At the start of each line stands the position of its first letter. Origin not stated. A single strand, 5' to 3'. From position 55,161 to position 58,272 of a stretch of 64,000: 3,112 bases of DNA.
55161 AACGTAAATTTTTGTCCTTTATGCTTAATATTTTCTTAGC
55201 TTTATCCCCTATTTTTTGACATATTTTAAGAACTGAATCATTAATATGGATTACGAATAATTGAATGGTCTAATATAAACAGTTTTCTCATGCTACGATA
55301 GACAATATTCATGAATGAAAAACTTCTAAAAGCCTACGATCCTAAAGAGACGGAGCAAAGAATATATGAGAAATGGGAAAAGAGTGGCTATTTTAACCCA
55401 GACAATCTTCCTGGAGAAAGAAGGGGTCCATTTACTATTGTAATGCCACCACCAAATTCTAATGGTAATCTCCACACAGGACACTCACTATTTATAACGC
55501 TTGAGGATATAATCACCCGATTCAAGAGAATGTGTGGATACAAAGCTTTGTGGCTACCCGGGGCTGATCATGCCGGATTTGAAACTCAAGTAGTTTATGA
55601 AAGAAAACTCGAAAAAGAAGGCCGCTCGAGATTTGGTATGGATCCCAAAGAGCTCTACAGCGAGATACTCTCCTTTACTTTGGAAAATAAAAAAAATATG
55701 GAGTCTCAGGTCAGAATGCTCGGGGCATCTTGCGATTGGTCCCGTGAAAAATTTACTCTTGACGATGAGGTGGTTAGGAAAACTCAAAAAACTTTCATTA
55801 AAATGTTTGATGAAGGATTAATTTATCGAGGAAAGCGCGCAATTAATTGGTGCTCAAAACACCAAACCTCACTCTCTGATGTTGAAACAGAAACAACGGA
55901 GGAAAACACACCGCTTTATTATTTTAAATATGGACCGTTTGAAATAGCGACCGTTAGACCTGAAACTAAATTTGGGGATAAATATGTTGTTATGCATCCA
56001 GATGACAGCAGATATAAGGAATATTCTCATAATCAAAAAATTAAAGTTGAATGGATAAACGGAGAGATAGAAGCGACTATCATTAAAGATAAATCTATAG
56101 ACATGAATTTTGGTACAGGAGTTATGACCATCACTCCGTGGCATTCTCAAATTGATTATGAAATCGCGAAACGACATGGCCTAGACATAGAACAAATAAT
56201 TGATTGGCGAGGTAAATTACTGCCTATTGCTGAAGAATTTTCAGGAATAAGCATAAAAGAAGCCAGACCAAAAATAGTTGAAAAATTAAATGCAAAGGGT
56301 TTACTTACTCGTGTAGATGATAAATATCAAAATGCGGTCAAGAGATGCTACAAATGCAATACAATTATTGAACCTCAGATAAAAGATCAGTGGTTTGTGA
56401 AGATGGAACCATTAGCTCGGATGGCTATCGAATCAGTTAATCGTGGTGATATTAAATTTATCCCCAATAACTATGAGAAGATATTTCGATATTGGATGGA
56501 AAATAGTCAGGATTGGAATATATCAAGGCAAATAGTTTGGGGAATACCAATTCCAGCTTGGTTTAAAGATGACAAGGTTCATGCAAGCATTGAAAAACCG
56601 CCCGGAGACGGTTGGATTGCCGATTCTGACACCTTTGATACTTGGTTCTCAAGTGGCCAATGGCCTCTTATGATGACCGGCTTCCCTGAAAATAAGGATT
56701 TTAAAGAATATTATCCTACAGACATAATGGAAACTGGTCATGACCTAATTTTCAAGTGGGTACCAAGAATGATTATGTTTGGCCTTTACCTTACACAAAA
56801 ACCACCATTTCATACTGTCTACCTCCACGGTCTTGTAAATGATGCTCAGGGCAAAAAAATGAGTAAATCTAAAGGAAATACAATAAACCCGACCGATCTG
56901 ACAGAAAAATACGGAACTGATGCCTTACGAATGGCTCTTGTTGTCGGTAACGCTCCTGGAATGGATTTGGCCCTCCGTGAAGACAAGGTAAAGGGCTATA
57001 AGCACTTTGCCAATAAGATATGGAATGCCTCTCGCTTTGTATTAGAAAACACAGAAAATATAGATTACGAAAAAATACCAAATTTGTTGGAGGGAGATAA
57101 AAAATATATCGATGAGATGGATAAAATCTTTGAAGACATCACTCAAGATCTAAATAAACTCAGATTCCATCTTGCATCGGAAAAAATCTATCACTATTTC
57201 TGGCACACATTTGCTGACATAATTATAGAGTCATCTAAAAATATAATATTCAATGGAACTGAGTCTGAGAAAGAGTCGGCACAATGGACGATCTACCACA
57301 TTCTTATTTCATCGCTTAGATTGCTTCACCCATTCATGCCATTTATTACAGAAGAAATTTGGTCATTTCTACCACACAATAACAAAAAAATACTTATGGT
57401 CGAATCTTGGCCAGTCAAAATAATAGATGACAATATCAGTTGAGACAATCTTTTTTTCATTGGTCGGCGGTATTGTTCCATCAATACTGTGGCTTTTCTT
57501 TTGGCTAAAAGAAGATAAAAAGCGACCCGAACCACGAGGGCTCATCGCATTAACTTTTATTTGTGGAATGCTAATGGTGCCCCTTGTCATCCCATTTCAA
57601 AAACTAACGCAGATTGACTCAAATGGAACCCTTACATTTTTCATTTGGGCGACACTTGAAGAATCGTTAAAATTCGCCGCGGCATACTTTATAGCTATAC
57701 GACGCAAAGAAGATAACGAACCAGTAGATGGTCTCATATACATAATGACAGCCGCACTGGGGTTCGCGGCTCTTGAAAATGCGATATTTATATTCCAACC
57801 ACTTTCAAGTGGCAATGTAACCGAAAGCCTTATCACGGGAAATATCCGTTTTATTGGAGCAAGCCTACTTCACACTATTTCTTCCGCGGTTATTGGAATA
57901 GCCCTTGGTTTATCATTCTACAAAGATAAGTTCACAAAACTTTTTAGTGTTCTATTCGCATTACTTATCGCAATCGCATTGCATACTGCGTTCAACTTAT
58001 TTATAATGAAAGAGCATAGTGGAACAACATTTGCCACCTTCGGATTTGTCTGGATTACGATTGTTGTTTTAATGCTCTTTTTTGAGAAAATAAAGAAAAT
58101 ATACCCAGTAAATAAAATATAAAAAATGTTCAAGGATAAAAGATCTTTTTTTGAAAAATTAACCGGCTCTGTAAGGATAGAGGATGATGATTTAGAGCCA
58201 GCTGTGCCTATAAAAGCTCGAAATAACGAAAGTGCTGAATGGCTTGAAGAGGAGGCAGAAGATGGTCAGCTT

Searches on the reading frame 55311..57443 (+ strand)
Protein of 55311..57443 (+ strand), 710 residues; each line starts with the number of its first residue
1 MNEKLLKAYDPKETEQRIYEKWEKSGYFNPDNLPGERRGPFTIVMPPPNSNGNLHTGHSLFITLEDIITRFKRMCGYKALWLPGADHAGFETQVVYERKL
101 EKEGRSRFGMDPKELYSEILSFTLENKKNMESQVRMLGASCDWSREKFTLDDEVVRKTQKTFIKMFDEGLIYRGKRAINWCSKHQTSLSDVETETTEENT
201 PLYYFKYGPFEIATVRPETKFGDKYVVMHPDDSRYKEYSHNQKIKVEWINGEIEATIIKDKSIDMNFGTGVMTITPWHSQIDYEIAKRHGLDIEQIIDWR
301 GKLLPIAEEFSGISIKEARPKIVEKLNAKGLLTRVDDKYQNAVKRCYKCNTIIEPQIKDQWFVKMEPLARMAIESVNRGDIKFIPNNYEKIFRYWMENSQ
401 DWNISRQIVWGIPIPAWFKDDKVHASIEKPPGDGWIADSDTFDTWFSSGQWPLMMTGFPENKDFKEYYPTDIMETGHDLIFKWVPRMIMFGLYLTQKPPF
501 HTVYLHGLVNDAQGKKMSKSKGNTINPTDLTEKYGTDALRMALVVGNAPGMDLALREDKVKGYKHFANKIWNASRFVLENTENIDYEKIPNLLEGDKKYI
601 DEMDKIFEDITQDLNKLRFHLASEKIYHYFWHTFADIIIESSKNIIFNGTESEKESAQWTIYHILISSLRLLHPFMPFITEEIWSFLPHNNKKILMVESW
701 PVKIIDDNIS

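Call 46: search_protein_families(library=pfam, proteins=[window:55311-57443:+], max_evalue=0.00001)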
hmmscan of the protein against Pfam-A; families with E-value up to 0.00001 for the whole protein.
window:55311-57443:+ (710 aa): 3 families
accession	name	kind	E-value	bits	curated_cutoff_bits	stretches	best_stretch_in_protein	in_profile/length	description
PF00133.28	tRNA-synt_1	-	2.2e-121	405.9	22.7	2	18-422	2-251/414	tRNA synthetases class I (I, L, M and V)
PF08264.19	Anticodon_1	-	4.1e-27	95.3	25.1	1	596-703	1-107/148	Anticodon-binding domain of tRNA ligase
PF09334.17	tRNA-synt_1g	-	3.4e-22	79.2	20.1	2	345-560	168-371/391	tRNA synthetases class I (M)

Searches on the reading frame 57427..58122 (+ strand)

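Call 72: search_protein_families(library=pfam, proteins=[window:57427-58122:+], max_evalue=0.0001)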
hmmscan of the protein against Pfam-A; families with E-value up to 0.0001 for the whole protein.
window:57427-58122:+ (231 aa): 1 family
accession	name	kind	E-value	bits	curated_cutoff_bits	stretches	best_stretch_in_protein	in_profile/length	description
PF13367.11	PrsW-protease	-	3.2e-29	102.3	23.5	1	35-214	1-193/196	PrsW family intramembrane metalloprotease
